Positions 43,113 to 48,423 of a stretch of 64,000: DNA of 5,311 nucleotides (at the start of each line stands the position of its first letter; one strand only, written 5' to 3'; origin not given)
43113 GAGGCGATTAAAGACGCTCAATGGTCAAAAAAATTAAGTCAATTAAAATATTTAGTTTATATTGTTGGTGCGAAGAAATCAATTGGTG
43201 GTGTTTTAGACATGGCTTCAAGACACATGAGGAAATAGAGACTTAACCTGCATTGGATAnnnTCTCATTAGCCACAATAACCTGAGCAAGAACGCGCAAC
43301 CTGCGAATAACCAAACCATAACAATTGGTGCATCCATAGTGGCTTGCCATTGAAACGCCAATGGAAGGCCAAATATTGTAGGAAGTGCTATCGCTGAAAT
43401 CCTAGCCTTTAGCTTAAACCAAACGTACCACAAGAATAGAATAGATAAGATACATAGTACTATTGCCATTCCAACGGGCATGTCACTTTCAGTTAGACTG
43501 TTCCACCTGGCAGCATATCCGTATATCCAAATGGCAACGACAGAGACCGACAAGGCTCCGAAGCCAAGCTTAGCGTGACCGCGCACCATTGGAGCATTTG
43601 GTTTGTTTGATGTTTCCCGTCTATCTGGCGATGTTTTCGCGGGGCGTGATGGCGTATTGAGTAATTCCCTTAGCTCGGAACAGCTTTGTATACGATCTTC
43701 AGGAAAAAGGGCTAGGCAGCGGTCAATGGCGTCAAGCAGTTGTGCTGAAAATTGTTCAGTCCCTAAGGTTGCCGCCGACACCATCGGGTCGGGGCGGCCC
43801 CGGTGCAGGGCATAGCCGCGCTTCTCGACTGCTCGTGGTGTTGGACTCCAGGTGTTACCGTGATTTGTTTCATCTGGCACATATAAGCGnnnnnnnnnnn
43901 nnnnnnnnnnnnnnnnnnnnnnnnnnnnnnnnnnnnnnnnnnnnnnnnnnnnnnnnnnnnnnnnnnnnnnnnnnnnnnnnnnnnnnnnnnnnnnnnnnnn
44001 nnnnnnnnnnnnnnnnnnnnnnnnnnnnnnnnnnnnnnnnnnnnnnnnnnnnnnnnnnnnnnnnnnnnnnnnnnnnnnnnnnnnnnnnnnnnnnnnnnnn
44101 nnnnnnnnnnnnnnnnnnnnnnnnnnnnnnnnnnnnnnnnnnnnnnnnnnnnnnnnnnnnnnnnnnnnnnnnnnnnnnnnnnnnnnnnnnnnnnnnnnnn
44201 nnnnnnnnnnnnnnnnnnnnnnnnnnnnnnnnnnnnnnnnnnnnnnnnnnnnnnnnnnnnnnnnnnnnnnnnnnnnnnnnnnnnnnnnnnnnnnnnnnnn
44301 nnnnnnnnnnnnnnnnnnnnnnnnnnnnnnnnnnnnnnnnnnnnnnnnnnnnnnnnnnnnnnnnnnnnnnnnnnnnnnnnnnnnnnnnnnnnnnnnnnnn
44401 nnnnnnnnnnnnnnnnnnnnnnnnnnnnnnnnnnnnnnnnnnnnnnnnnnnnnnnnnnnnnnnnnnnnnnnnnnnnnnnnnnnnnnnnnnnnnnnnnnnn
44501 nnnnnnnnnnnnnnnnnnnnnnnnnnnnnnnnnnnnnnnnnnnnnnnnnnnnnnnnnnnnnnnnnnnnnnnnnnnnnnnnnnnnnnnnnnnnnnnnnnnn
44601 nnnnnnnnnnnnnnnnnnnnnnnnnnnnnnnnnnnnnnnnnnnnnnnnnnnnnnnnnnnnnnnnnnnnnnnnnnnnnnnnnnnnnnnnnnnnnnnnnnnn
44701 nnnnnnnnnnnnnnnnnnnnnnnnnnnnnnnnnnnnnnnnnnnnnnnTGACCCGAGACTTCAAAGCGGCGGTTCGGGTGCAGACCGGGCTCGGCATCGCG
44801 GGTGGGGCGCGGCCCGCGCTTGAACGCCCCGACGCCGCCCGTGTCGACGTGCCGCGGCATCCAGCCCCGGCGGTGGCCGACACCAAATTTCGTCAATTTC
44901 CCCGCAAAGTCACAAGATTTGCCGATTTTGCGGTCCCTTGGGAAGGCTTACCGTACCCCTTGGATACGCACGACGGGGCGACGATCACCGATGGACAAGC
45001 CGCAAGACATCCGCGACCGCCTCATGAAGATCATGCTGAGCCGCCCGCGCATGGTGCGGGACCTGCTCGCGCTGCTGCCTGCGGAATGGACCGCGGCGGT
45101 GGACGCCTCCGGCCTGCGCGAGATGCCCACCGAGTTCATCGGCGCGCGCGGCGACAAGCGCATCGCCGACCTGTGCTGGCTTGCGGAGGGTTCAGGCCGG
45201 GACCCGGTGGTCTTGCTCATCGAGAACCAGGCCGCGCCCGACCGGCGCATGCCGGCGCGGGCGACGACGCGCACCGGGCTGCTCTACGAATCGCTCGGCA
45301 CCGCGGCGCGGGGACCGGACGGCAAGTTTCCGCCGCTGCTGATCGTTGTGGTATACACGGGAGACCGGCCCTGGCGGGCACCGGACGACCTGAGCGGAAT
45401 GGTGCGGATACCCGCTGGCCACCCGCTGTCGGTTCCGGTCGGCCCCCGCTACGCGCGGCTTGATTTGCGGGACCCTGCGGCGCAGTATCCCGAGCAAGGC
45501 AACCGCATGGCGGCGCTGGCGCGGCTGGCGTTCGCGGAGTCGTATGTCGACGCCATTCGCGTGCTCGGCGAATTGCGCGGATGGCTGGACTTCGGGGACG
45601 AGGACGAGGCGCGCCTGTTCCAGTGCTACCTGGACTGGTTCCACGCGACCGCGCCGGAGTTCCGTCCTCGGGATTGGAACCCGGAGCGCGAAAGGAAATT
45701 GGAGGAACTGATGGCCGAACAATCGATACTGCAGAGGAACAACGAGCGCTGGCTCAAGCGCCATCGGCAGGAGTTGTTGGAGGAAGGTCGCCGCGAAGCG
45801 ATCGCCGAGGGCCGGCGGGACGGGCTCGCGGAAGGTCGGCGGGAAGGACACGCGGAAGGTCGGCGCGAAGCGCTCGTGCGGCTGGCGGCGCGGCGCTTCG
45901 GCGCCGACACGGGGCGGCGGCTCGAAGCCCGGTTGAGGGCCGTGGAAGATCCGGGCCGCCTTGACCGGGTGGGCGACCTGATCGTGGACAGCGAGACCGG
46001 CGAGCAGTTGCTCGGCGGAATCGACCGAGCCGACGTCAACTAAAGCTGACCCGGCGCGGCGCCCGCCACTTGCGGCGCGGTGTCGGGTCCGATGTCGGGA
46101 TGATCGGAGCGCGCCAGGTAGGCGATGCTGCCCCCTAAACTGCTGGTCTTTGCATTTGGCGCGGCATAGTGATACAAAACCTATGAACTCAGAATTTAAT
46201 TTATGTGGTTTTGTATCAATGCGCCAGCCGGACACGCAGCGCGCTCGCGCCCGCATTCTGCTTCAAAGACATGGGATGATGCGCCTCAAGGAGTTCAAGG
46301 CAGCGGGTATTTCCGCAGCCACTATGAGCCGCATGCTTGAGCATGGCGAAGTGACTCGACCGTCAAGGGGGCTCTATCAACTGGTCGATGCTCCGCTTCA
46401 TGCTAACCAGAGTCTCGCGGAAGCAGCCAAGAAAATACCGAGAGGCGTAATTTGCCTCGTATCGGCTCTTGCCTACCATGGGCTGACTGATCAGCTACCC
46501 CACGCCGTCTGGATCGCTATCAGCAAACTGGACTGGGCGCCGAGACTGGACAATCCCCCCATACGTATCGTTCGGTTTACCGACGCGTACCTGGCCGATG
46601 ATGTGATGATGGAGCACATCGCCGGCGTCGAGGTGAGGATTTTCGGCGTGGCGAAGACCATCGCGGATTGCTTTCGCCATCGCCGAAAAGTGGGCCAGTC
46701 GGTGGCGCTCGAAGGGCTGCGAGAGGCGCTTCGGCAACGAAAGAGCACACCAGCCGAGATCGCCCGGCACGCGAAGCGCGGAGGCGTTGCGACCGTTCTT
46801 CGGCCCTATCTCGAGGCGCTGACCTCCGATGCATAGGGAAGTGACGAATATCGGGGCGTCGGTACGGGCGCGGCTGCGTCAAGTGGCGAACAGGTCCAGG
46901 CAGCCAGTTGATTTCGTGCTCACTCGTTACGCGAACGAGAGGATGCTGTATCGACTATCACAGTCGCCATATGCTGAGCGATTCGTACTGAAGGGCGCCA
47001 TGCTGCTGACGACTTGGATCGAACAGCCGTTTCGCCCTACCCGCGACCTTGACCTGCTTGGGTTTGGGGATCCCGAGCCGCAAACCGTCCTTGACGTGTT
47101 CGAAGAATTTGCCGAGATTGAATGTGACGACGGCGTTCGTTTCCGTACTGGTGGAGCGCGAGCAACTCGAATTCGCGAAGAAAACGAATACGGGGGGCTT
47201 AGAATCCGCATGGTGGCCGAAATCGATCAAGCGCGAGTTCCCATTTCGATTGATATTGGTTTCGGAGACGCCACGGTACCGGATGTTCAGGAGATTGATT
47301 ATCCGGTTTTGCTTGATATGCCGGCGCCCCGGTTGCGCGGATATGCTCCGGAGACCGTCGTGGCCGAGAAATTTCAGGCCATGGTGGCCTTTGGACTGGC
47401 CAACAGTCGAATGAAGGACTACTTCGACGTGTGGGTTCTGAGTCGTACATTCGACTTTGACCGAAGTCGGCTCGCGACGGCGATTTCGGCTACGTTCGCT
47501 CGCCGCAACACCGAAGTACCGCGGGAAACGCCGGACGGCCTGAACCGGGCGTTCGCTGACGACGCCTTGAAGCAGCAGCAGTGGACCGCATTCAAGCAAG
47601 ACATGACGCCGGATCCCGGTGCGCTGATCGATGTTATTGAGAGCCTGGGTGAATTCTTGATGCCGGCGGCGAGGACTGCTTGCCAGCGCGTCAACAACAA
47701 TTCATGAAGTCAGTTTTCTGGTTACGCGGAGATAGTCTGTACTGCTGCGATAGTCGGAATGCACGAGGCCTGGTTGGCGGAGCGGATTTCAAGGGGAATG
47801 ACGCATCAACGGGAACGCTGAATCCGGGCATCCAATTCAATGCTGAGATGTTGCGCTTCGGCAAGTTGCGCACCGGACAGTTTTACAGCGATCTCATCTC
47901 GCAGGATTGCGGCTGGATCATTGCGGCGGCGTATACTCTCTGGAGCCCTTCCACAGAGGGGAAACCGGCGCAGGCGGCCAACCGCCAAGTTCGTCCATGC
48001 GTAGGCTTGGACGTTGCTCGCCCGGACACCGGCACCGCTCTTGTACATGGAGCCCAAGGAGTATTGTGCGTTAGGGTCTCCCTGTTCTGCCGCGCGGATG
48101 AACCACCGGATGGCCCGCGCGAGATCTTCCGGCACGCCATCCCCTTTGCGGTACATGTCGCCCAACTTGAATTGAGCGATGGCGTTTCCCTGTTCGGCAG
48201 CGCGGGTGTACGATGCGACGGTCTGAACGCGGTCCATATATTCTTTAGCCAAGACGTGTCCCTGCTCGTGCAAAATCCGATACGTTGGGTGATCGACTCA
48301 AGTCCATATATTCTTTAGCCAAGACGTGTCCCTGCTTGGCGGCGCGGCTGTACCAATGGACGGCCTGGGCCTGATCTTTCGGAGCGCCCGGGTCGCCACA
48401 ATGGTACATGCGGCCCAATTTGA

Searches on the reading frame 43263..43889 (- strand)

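Call 46: search_protein_families(library=padloc, proteins=[window:43263-43889:-], max_evalue=0.01)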
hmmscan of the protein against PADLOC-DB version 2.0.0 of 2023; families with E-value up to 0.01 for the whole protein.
seq(209 aa): 1 family
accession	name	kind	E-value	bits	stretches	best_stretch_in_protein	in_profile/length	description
PDLC04061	PD-T4-6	-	0.0083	13.7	0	47-107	250-310/510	-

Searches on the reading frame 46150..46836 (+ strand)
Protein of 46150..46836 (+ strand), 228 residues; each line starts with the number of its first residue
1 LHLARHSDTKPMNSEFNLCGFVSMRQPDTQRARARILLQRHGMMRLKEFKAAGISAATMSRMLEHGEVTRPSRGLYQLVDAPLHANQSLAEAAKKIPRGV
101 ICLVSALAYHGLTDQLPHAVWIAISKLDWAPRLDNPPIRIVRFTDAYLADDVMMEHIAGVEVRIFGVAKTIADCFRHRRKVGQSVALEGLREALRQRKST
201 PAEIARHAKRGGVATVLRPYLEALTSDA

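Call 6: search_protein_families(library=pfam, proteins=[window:46150-46836:+], max_evalue=0.01)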
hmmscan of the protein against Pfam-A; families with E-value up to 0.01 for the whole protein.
window:46150-46836:+ (228 aa): 2 families
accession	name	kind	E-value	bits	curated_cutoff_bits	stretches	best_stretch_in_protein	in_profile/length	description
PF13338.12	AbiEi_4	-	8.2e-09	35.9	25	1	37-79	6-49/49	Transcriptional regulator, AbiEi antitoxin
PF17194.10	AbiEi_3_N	-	0.0017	18.8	26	1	46-116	20-91/93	Transcriptional regulator, AbiEi antitoxin N-terminal domain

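Call 21: search_protein_families(library=padloc, proteins=[window:46150-46836:+], max_evalue=0.01)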
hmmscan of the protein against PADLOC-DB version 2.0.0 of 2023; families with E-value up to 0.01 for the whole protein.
window:46150-46836:+ (228 aa): 25 families
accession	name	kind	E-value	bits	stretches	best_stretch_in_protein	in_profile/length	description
PDLC02283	AbiEi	-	6.7e-86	285.1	1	27-225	3-201/201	AbiEi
PDLC02265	AbiEi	-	3.8e-79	263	1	29-225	2-198/198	AbiEi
PDLC02225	AbiEi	-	1.1e-58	196.2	1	30-227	6-197/198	AbiEi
PDLC02239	AbiEi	-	6.2e-40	135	1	47-225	15-194/195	AbiEi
PDLC02275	AbiEi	-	6.1e-31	105.9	1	36-225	5-184/184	AbiEi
PDLC02254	AbiEi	-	8.5e-28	95.4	1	41-221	15-192/197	AbiEi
PDLC02263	AbiEi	-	5.8e-25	86.5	1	36-224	56-244/244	AbiEi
PDLC02245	AbiEi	-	1e-23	82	1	36-224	5-193/194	AbiEi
PDLC02248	AbiEi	-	6.7e-22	76.2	1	39-210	13-183/198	AbiEi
PDLC02228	AbiEi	-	2.6e-19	67.4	1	24-205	23-189/216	AbiEi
PDLC02249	AbiEi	-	1.1e-16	59.2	1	39-212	14-177/184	AbiEi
PDLC02260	AbiEi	-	2.1e-14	51.5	1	34-132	8-106/131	AbiEi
PDLC02267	AbiEi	-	2e-13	48.4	1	58-218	40-192/252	AbiEi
PDLC02238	AbiEi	-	4.3e-10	37.7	1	54-181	13-134/180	AbiEi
PDLC02256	AbiEi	-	4.5e-10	37.8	1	40-196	13-157/174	AbiEi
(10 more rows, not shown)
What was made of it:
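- On AbiE (type IV TA / abortive infection): 46150-47707: PADLOC 7e-86 and 2e-119, Pfam 8e-9 and 8e-50 (calls 6, 21).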

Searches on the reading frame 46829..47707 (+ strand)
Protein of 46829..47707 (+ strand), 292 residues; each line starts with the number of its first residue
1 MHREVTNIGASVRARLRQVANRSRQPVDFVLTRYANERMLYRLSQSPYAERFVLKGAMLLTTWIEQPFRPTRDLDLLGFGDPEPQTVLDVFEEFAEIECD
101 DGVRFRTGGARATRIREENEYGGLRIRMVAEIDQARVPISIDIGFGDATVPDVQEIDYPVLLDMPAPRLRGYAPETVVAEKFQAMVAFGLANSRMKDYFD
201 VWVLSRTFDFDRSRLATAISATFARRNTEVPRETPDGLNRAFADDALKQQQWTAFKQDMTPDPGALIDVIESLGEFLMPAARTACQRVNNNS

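Call 6: search_protein_families(library=pfam, proteins=[window:46829-47707:+], max_evalue=0.01)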
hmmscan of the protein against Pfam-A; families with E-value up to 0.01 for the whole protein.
window:46829-47707:+ (292 aa): 1 family
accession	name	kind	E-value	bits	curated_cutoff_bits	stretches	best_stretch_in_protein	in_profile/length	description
PF08843.17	AbiEii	-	8.3e-50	170.4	22.5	1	38-265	1-229/238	Nucleotidyl transferase AbiEii toxin, Type IV TA system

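Call 21: search_protein_families(library=padloc, proteins=[window:46829-47707:+], max_evalue=0.01)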
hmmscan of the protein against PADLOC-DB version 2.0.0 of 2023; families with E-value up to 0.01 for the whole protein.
window:46829-47707:+ (292 aa): 17 families
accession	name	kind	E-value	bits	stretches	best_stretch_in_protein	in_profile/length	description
PDLC02312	AbiEii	-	1.7e-119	396.3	1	1-285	1-286/299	AbiEii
PDLC02288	AbiEii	-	5.1e-96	319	1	3-282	5-275/294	AbiEii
PDLC02319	AbiEii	-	5e-38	129.2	1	38-283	5-238/241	AbiEii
PDLC02291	AbiEii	-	5.7e-38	129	1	6-236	13-231/310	AbiEii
PDLC02326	AbiEii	-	8e-28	95.1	1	8-142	5-132/133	AbiEii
PDLC02314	AbiEii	-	1.8e-19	68.2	1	8-243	9-243/290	AbiEii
PDLC02320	AbiEii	-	3.5e-18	64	1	144-258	3-119/147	AbiEii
PDLC02304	AbiEii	-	2.7e-15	55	1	14-276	5-254/260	AbiEii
PDLC02310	AbiEii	-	3.9e-13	47.4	1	35-221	25-206/265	AbiEii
PDLC02329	AbiEii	-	1e-12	46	1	8-229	13-233/294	AbiEii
PDLC02300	AbiEii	-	2.3e-08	31.9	1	33-259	22-235/259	AbiEii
PDLC02306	AbiEii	-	3.6e-07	28.1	1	134-226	139-225/280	AbiEii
PDLC02309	AbiEii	-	4e-07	27.6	1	33-280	76-315/410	AbiEii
PDLC02301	AbiEii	-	1.6e-06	25.9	1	40-253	52-258/291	AbiEii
PDLC02308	AbiEii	-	2.2e-06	25.6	1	35-225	14-208/279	AbiEii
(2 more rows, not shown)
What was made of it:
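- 46150..47707 (+): Canonical AbiEi (46150-46836) and AbiEii (46829-47707) type IV toxin-antitoxin / abortive infection pair. PADLOC E 7e-86 and 2e-119 (call 21).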

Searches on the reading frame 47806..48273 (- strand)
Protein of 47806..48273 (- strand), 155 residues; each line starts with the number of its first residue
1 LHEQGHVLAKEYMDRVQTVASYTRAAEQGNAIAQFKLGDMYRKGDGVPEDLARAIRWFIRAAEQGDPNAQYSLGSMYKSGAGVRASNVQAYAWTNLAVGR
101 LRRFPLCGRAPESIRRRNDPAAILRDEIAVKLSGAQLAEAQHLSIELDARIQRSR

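Call 29: search_protein_families(library=pfam, proteins=[window:47806-48273:-], max_evalue=0.0001)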
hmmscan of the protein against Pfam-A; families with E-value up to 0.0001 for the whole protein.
window:47806-48273:- (155 aa): 1 family
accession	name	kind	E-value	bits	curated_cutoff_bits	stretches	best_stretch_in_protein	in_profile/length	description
PF08238.18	Sel1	-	2.5e-19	69.4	30.7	1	31-66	1-36/36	Sel1 repeat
